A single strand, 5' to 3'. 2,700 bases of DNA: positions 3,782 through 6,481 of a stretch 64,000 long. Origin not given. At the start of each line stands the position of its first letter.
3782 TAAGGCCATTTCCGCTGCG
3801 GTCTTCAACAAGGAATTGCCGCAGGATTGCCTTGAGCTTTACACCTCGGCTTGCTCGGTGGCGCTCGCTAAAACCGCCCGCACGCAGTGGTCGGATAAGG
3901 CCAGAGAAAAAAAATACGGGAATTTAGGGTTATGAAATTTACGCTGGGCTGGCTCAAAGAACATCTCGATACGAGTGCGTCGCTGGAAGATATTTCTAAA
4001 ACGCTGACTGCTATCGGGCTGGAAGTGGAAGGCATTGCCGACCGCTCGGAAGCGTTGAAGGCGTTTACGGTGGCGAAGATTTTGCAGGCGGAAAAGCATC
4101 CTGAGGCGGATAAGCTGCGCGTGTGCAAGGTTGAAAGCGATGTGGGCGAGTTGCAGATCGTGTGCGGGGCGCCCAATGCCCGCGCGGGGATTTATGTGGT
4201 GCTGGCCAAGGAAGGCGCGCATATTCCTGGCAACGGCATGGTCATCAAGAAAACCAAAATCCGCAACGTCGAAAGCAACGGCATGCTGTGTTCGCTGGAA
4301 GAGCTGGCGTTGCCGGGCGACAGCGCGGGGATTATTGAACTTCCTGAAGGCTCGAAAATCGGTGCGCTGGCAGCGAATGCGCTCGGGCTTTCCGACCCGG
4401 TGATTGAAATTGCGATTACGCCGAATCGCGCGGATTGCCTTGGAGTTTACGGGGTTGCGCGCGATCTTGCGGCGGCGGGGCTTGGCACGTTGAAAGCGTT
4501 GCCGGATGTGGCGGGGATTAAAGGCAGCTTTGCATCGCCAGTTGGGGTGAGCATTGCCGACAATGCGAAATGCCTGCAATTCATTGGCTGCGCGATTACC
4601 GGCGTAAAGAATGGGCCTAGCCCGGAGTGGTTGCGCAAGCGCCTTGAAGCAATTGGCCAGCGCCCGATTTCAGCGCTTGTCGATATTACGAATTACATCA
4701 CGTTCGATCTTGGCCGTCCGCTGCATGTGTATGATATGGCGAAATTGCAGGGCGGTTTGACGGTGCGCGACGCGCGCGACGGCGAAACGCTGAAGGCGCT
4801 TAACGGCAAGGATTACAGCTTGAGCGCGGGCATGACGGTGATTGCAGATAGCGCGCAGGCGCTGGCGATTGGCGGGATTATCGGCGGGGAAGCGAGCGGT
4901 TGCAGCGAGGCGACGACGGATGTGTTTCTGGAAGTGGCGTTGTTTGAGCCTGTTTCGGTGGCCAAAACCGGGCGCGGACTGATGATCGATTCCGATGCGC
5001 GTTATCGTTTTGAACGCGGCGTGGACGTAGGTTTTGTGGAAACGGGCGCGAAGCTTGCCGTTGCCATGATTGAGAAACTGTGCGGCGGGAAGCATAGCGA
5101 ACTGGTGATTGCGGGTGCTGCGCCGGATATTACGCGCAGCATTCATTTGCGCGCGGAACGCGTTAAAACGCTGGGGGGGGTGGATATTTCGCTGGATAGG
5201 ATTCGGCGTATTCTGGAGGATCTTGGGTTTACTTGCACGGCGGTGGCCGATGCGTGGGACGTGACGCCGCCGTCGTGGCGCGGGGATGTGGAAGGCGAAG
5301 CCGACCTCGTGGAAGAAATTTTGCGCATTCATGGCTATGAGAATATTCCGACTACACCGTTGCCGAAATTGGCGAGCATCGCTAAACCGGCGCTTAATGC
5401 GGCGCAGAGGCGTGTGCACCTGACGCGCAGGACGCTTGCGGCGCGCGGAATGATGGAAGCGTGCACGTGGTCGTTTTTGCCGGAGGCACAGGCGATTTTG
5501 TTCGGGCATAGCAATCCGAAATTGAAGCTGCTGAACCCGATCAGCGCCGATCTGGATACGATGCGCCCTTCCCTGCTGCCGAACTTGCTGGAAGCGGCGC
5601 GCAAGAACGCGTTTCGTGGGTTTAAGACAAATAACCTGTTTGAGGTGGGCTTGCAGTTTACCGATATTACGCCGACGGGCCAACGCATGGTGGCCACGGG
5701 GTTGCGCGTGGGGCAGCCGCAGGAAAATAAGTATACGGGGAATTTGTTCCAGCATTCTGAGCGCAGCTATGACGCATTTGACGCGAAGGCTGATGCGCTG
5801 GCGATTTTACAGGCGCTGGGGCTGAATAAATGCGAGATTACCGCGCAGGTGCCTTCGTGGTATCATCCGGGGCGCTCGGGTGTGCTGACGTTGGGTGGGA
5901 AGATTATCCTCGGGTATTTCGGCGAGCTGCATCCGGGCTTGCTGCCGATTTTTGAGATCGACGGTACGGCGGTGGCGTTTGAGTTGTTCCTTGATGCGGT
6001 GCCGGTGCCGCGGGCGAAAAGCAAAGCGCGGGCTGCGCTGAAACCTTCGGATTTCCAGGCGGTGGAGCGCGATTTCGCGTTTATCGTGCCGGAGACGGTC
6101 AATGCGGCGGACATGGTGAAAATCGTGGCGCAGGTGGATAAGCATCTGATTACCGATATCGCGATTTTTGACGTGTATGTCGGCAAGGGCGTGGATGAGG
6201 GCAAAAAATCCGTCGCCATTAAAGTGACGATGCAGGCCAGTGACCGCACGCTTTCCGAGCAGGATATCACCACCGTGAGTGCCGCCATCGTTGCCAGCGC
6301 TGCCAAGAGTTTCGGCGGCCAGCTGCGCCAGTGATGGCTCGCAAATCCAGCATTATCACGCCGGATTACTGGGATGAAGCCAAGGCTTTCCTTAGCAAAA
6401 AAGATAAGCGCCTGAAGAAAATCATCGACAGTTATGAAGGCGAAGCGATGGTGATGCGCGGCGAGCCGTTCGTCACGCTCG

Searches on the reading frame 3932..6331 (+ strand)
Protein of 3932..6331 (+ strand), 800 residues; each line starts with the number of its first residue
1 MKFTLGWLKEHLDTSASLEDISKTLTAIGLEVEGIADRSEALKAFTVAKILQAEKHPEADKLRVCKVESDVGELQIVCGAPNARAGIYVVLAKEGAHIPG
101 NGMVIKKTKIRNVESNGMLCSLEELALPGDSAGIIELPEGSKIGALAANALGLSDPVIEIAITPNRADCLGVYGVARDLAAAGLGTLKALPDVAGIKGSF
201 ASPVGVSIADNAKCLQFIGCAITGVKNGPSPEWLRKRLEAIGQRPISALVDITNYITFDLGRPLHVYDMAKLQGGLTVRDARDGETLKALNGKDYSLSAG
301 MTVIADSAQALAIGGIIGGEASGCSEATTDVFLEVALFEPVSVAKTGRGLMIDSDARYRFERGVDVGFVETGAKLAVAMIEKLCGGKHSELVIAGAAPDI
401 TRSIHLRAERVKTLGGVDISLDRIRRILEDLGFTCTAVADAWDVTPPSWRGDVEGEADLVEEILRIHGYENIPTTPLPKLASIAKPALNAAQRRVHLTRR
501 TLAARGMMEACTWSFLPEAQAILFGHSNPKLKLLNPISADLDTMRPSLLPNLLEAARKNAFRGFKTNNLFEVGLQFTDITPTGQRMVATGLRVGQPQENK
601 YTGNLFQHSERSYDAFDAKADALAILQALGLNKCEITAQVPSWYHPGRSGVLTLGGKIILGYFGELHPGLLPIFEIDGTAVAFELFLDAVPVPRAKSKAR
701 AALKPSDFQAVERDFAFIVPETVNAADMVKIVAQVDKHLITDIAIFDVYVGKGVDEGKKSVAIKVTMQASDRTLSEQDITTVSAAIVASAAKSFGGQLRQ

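Call 26: find_encoding_contigs(protein=window:3932-6331:+, flank=10000, max_places=1)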
Protein window:3932-6331:+ (800 aa): 3 contigs read that carry it; 1 place shown.
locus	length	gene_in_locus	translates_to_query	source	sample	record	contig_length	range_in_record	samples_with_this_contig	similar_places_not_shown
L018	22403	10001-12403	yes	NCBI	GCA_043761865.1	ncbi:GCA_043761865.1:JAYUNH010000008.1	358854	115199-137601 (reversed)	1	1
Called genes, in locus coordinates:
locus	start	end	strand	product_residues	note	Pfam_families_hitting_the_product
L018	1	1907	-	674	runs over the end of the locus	PF00456:Transketolase_N (faint), PF13292:DXP_synthase_N, PF02779:Transket_pyr, PF02780:Transketolase_C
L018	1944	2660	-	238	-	-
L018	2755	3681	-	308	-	PF02729:OTCace_N, PF00185:OTCace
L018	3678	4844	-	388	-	PF00202:Aminotran_3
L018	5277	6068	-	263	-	PF01061:ABC2_membrane, PF12698:ABC2_membrane_3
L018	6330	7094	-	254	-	PF01027:Bax1-I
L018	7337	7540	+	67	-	PF01632:Ribosomal_L35p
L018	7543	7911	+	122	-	PF00453:Ribosomal_L20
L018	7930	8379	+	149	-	-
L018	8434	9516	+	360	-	PF02912:Phe_tRNA-synt_N, PF01409:tRNA-synt_2d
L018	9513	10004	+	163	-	-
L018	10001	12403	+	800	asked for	PF01588:tRNA_bind, PF03483:B3_4, PF03484:B5, PF17759:tRNA_synthFbeta, PF03147:FDX-ACB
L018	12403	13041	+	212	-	PF00730:HhH-GPD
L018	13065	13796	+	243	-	PF01617:Surface_Ag_2 (faint)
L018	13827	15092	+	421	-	PF00206:Lyase_1, PF10397:ADSL_C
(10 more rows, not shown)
